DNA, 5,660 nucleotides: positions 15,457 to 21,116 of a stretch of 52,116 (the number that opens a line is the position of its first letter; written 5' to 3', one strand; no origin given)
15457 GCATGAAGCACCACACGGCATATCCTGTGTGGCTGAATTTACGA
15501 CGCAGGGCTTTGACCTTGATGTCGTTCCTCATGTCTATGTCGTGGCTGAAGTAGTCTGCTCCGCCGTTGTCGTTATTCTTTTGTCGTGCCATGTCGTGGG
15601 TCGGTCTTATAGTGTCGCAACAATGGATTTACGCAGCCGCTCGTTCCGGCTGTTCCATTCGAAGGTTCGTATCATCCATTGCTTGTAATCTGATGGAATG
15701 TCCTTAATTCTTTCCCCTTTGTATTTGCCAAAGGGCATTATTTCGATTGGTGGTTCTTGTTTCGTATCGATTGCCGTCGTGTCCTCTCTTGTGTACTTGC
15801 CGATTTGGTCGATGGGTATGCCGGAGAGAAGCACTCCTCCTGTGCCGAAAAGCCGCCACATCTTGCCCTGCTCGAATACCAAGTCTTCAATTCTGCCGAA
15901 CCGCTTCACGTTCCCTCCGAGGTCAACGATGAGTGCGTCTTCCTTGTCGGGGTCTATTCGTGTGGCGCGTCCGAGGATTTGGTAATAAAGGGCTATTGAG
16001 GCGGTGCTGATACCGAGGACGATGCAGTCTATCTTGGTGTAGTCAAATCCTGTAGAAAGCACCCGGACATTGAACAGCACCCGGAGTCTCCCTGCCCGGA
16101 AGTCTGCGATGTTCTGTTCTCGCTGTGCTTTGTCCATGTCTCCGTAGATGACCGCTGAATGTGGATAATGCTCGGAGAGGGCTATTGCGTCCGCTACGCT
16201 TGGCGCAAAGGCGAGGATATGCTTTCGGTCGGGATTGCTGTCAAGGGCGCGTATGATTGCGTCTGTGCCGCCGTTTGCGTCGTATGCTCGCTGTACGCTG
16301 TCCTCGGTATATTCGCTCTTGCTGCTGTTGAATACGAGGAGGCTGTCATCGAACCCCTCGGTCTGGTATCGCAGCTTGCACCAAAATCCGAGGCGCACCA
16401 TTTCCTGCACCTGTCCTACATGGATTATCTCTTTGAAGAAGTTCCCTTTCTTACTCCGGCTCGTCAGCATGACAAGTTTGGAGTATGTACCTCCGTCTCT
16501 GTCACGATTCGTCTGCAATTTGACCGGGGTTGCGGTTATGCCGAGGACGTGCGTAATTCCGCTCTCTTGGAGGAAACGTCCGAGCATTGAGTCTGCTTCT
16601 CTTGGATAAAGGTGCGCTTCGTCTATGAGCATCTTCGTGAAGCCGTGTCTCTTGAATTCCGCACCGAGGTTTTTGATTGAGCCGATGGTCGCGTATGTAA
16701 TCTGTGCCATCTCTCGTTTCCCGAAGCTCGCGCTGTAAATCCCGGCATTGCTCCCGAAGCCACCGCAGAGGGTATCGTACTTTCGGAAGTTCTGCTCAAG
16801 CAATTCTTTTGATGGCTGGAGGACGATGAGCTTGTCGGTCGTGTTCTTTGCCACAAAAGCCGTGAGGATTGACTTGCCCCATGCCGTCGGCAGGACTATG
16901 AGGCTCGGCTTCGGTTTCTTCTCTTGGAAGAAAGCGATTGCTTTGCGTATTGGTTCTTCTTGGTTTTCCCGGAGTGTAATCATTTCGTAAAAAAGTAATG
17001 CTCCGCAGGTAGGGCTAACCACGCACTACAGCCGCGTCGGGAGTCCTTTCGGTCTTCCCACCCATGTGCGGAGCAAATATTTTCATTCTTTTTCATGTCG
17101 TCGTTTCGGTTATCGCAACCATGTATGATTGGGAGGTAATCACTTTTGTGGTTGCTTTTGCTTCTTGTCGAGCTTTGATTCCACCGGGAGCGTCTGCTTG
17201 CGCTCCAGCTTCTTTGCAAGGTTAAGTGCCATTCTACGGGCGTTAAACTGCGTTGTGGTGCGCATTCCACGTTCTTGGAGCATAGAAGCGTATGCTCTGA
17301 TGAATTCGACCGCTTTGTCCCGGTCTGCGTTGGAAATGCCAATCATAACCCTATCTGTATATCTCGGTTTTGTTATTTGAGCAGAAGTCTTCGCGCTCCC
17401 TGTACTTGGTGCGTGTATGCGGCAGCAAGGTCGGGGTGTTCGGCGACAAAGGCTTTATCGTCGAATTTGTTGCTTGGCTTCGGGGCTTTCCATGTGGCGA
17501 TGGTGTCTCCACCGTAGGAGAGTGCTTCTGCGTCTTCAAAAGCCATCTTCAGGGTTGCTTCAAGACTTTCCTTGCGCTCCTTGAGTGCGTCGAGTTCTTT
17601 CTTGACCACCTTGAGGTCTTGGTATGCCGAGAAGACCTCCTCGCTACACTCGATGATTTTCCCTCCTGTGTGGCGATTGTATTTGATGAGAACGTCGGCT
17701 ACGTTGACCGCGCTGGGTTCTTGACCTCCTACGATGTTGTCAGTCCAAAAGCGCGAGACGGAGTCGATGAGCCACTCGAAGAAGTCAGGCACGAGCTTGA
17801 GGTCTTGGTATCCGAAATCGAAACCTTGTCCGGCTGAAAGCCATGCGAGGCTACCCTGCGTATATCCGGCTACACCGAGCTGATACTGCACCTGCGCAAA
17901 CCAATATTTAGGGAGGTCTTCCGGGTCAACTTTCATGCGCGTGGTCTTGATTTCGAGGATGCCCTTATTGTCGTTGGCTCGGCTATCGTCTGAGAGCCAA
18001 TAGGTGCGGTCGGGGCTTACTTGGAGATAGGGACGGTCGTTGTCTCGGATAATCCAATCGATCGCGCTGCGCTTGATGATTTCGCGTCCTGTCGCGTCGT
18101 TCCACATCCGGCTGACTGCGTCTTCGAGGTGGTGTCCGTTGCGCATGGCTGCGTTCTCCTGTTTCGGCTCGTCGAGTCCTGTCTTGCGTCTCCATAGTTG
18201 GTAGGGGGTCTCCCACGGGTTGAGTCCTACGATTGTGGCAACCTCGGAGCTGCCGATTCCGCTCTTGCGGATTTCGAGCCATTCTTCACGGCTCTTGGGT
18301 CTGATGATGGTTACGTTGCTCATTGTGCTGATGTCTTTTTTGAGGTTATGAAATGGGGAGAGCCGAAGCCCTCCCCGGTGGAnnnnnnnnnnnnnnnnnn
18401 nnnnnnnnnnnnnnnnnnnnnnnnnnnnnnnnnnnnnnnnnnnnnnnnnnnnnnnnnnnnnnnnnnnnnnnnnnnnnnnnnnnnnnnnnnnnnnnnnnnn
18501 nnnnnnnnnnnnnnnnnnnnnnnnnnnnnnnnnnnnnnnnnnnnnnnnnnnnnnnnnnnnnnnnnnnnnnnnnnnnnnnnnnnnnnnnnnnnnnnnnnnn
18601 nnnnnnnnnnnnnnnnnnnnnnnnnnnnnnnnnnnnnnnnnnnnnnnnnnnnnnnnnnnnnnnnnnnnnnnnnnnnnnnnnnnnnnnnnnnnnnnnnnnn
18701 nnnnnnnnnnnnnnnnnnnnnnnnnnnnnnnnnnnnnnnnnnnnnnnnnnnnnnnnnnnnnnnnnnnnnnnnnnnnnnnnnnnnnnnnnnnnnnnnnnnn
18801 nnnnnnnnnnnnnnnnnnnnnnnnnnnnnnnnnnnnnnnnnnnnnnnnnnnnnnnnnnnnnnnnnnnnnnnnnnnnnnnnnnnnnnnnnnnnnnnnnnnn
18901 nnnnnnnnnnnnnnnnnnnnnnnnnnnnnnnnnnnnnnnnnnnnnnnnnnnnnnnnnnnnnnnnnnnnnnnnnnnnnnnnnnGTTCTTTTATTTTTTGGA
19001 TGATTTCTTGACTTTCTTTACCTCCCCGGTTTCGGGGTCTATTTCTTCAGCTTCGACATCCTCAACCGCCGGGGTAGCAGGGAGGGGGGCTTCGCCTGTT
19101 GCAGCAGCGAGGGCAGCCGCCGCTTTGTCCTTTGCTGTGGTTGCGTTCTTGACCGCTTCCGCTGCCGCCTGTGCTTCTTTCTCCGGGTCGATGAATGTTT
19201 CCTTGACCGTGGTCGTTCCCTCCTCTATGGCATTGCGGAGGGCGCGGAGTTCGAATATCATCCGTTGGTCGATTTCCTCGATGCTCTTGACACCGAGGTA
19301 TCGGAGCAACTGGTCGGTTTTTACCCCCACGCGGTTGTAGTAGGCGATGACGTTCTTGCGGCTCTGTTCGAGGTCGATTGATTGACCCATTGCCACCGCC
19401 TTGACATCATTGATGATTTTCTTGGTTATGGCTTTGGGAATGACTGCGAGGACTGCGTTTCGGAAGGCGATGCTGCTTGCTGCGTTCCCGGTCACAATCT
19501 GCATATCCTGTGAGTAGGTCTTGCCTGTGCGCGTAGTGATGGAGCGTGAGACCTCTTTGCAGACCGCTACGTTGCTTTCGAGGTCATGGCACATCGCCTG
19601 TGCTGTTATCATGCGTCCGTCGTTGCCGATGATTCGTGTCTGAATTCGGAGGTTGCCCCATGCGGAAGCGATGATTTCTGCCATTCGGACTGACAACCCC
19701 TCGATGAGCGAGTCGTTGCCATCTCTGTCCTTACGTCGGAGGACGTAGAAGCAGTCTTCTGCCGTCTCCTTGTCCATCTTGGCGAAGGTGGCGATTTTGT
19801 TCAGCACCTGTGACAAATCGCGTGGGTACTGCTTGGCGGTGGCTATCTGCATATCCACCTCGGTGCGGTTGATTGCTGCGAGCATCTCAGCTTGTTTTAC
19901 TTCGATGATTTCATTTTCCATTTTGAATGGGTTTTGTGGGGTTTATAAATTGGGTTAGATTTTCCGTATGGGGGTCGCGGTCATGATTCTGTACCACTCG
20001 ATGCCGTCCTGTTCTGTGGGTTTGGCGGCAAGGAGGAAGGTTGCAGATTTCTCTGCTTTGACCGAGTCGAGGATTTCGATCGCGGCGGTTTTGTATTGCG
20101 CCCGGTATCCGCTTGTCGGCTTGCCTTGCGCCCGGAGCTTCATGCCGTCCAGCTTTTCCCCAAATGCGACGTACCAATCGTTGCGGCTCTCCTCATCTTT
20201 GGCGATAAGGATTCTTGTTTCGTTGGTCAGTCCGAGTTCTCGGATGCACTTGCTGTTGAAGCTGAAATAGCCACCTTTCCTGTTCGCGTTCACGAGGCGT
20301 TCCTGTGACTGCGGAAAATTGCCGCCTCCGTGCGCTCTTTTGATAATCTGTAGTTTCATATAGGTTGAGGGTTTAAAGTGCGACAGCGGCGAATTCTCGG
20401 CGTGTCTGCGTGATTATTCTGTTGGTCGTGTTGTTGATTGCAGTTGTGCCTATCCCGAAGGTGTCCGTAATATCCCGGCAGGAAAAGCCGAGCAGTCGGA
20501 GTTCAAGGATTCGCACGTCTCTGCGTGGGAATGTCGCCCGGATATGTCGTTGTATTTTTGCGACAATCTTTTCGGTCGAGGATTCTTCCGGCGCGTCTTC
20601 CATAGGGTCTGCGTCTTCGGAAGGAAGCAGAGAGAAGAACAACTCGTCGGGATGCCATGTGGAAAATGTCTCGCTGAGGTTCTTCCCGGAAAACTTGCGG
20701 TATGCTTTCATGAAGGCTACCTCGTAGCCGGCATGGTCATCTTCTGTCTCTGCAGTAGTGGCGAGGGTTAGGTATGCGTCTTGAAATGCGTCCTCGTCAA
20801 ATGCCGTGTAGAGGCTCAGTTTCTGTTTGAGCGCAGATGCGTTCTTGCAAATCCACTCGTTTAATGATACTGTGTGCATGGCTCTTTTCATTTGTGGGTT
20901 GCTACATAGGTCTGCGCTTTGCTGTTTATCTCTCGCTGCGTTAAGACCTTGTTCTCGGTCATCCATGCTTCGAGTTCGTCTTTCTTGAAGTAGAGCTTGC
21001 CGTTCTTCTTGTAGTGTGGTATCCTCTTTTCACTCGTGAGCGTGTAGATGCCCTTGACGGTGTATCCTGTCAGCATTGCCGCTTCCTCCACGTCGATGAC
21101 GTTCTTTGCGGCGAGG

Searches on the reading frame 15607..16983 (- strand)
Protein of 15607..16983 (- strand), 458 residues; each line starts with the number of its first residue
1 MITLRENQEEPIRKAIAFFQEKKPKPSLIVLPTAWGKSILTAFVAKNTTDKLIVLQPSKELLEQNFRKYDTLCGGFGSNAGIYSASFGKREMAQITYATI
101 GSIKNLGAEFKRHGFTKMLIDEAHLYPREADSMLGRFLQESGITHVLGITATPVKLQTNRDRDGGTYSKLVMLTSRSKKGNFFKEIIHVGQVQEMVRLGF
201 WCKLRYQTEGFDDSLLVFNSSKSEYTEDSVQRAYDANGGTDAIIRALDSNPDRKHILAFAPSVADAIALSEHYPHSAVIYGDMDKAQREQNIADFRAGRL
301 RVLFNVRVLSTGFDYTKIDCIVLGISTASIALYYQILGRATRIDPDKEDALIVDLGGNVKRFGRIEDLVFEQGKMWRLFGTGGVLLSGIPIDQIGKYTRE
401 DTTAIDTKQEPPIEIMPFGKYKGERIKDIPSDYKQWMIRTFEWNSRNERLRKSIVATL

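Call 20: search_protein_families(library=pfam, proteins=[window:15607-16983:-], max_evalue=0.001)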
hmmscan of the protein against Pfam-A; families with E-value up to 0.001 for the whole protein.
window:15607-16983:- (458 aa): 4 families
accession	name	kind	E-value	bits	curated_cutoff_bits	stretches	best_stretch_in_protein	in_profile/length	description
PF00271.37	Helicase_C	-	1.6e-14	54.5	23.5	1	243-343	6-109/110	Helicase conserved C-terminal domain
PF04851.21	ResIII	-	3.1e-13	50.4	22.5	1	2-154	2-163/164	Type III restriction enzyme, res subunit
PF12843.12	QSregVF_b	-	4.3e-06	26.9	22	1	415-439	12-36/66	Putative quorum-sensing-regulated virulence factor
PF00270.35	DEAD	-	7.1e-06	26.3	26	1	25-153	15-160/167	DEAD/DEAH box helicase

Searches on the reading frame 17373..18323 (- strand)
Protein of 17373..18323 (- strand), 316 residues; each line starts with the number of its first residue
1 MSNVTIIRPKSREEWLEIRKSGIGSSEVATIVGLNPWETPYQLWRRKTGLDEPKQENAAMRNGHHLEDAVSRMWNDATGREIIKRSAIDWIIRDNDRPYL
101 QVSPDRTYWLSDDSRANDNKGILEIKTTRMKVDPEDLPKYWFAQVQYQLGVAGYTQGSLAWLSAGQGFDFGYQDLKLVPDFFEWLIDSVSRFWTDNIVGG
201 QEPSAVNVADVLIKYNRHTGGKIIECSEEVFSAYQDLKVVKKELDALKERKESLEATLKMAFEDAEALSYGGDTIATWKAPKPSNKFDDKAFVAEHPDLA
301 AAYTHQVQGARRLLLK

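Call 20: search_protein_families(library=pfam, proteins=[window:17373-18323:-], max_evalue=0.001)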
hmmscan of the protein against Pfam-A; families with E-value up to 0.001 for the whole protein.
window:17373-18323:- (316 aa): 1 family
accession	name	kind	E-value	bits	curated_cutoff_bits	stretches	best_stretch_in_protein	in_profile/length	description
PF09588.16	YqaJ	-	1.3e-23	84.4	22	1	14-154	1-149/150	YqaJ-like viral recombinase domain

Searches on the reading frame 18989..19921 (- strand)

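Call 20: search_protein_families(library=pfam, proteins=[window:18989-19921:-], max_evalue=0.001)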
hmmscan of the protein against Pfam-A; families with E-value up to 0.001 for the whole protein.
window:18989-19921:- (310 aa): 0 families

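Call 50: search_protein_families(library=phrogs, proteins=[window:18989-19921:-], max_evalue=0.001)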
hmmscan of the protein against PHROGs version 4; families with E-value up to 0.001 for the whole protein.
window:18989-19921:- (310 aa): 1 family
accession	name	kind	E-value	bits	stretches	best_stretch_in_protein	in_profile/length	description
phrog_3657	-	unknown function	3.5e-63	214.4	1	3-269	15-279/289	-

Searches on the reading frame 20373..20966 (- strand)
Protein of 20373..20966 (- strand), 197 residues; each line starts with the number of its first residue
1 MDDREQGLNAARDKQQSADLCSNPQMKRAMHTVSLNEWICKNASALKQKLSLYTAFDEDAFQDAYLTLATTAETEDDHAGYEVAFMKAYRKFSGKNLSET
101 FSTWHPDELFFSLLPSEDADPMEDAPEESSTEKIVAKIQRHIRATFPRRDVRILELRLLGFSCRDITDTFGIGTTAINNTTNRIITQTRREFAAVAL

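Call 17: search_protein_families(library=pfam, proteins=[window:20373-20966:-], max_evalue=0.01)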
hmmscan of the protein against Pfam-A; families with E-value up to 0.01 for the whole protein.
window:20373-20966:- (197 aa): 0 families

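Call 18: search_protein_families(library=phrogs, proteins=[window:20373-20966:-], max_evalue=0.001)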
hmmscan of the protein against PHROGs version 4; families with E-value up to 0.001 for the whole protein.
window:20373-20966:- (197 aa): 0 families

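Call 42: search_solved_structures(query=window:20373-20966:-, max_evalue=10)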
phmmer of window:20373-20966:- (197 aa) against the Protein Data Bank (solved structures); distinct sequences matched with E-value up to 10: 1.
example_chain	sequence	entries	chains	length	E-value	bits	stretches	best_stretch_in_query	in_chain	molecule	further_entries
4g29_A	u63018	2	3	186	0.12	15.5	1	33-76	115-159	Secreted effector protein sseI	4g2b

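Call 43: find_homologous_proteins(query=window:20373-20966:-, max_evalue=0.001)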
Query window:20373-20966:- (197 aa): 59 proteins with E <= 0.001 among 133 candidates.
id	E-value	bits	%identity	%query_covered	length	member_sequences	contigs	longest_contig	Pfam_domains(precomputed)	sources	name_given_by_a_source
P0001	8.1e-105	366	97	87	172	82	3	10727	-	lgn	-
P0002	1.8e-103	362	96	87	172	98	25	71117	-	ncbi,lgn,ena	-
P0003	2.2e-96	339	88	87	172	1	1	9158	-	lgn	-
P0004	2.0e-90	320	88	84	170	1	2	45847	-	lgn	-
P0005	1.5e-85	304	83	85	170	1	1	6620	-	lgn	-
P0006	5.9e-84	298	82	84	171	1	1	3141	-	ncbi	-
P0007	1.6e-83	297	82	85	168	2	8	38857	-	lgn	-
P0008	2.1e-83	297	81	84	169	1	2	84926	-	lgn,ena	-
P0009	4.4e-80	286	77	87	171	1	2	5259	-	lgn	-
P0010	2.4e-79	283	78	84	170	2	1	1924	-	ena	-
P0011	8.7e-78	278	75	85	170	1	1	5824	-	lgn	-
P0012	9.7e-76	272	78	84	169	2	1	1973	-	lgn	-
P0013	6.7e-74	266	73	85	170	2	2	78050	-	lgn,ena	-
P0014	4.7e-72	260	71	84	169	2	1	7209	-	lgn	-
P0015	1.9e-71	258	79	79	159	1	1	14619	-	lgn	-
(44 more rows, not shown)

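Call 46: search_solved_structures(query=A3, max_evalue=10)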
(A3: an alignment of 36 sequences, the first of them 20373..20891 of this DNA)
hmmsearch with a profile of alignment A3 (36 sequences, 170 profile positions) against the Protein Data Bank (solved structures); distinct sequences matched with E-value up to 10: 4.
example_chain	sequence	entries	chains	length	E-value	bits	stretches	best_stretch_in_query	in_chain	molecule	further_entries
3mzy_A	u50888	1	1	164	0.0005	22.8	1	94-160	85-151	RNA polymerase sigma-H factor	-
7x1k_A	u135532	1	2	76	0.31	13.7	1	120-163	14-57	Chemotaxis protein CheY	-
6jqs_A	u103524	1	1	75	0.53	12.9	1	113-160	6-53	DNA-binding response regulator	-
7d60_A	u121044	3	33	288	1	12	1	40-82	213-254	Calcium homeostasis modulator protein 5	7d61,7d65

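Call 47: search_protein_families(library=pfam, alignment_id=A3, max_evalue=1)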
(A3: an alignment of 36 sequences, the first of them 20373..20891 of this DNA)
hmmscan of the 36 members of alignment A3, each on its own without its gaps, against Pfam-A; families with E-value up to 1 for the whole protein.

A. member 1, window:20373-20891:- (172 aa): 2 families
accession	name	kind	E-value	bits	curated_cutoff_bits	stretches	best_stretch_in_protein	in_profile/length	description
PF01431.27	Peptidase_M13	-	0.048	13.7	24.5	1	22-87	78-144/205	Peptidase family M13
PF06617.18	M-inducer_phosp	-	0.078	12.6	25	1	95-137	5-47/274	M-phase inducer phosphatase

B. families by the number of members that match (of 36 scanned): 39 families (the first 25 are shown)
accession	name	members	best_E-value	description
PF08281.18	Sigma70_r4_2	13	0.00011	Sigma-70, region 4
PF00196.25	GerE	6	0.012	Bacterial regulatory proteins, luxR family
PF13384.12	HTH_23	3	0.0042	Homeodomain-like domain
PF10075.15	CSN8_PSD8_EIF3K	3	0.022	CSN8/PSMD8/EIF3K family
PF00817.25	IMS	3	0.081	impB/mucB/samB family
PF22909.1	Caulimovir_coat_dom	2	0.0063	Caulimovirus coat protein, conserved domain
PF06617.18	M-inducer_phosp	2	0.042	M-phase inducer phosphatase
PF01431.27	Peptidase_M13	2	0.048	Peptidase family M13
PF07638.17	Sigma70_ECF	2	0.05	ECF sigma factor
PF23299.1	DUF7081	2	0.12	Domain of unknown function (DUF7081)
PF04967.18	HTH_10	1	0.0021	HTH DNA binding domain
PF02796.21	HTH_7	1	0.0032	Helix-turn-helix domain of resolvase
PF02073.20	Peptidase_M29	1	0.0061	Thermophilic metalloprotease (M29)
PF22885.1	DUF7020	1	0.011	Domain of unknown function (DUF7020)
PF13412.12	HTH_24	1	0.012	Winged helix-turn-helix DNA-binding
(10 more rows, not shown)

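Call 49: predict_structure(alignment_id=A3)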
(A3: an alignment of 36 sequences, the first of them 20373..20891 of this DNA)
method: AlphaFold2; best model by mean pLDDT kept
length: 172 residues; sequences in the alignment: 36
mean_pLDDT: 74.7   pTM: 0.41
mean pLDDT of the five models: 74.7, 74.3, 73.9, 72.5, 71.4
residues with pLDDT >= 90: 46; 70-90: 66; 50-70: 35; < 50: 25
segments of 3 or more residues with pLDDT < 50: 1-6, 74-80, 94-104
pLDDT, mean of each block of 10 residues (from residue 1): 51 82 76 86 71 75 80 47 59 45 58 90 94 91 92 93 83 47
secondary structure, 60 per line:
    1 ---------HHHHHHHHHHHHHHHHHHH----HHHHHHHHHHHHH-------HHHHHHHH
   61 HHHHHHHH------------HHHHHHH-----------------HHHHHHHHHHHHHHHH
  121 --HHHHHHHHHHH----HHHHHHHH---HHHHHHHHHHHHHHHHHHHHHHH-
elements in order: H10-28 H33-45 H53-68 H81-87 H105-120 H123-133 H138-145 H149-171

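Call 54: fold_search(model_id=the predicted structure, library=pdb)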
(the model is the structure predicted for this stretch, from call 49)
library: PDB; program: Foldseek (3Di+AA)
matches with E <= 10: 222; with E <= 0.001: 0
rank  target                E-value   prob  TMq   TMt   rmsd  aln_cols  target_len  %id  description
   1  9m9e_F                4.0e-02  0.93  0.29  0.28  16.6       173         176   14  Structural Basis of Pausing During Transcription Initiation in Mycobacterium tuberculosis (released 2026-01-14)
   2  6dv9_F                4.2e-02  0.97  0.33  0.33  21.2       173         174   16  Crystal structure of Mycobacterium tuberculosis transcription initiation complex(ECF sigma factor L) containing 5nt RN (released 2019-02-20)
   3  9m98_F                4.2e-02  0.91  0.28  0.30  20.9       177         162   15  Structural Basis of Pausing During Transcription Initiation in Mycobacterium tuberculosis (released 2026-01-14)
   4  9a4r_A                6.6e-02  0.94  0.32  0.26  17.6       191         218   16  Integrative model of RPSH-RPOB by crosslinking MS and deep learning (released 2024-09-18)
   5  6kon_F                1.2e-01  0.85  0.32  0.31  19.5       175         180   12  Mycobacterium tuberculosis initial transcription complex comprising sigma H and 5'-OH RNA of 5 nt (released 2020-03-11)
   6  8z6g_B                1.3e-01  0.80  0.31  0.32  14.4       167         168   14  the AlgU-MucAcyto complex structure in Pseudomonas aeruginosa (released 2024-05-08)
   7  5wur_A                1.3e-01  0.77  0.29  0.31  15.3       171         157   15  Crystal structure of SigW in complex with its anti-sigma RsiW, an oxdized form (released 2017-03-29)
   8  1or7_A                1.4e-01  0.90  0.33  0.31  18.2       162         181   13  Crystal Structure of Escherichia coli sigmaE with the Cytoplasmic Domain of its Anti-sigma RseA (released 2003-04-15)
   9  5wuq_B                1.4e-01  0.77  0.29  0.32  14.8       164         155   15  Crystal structure of SigW in complex with its anti-sigma RsiW, a zinc binding form (released 2017-03-29)
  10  9m9d_F                2.2e-01  0.69  0.28  0.30  20.7       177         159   15  Structural Basis of Pausing During Transcription Initiation in Mycobacterium tuberculosis (released 2026-01-14)
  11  9n9q_C                2.6e-01  0.82  0.32  0.22  20.5       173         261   16  Cryo-EM structure of the RNA-guided transcription complex (released 2025-12-24)
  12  6kop_F                3.1e-01  0.57  0.28  0.30  25.4       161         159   14  Mycobacterium tuberculosis initial transcription complex comprising sigma H and 5'-OH RNA of 9 nt (released 2020-03-11)
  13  3vep_D                3.2e-01  1.00  0.31  0.71   4.0        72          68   22  Crystal structure of SigD4 in complex with its negative regulator RsdA (released 2013-02-13)
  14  6jbq_F                3.2e-01  0.63  0.31  0.28  21.7       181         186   13  CryoEM structure of Escherichia coli sigmaE transcription initiation complex containing 5nt of RNA (released 2019-05-29)
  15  9a7s_A                3.4e-01  0.75  0.35  0.25  18.4       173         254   12  Integrative model of RPSD-RPOB by crosslinking MS and deep learning (released 2024-09-18)
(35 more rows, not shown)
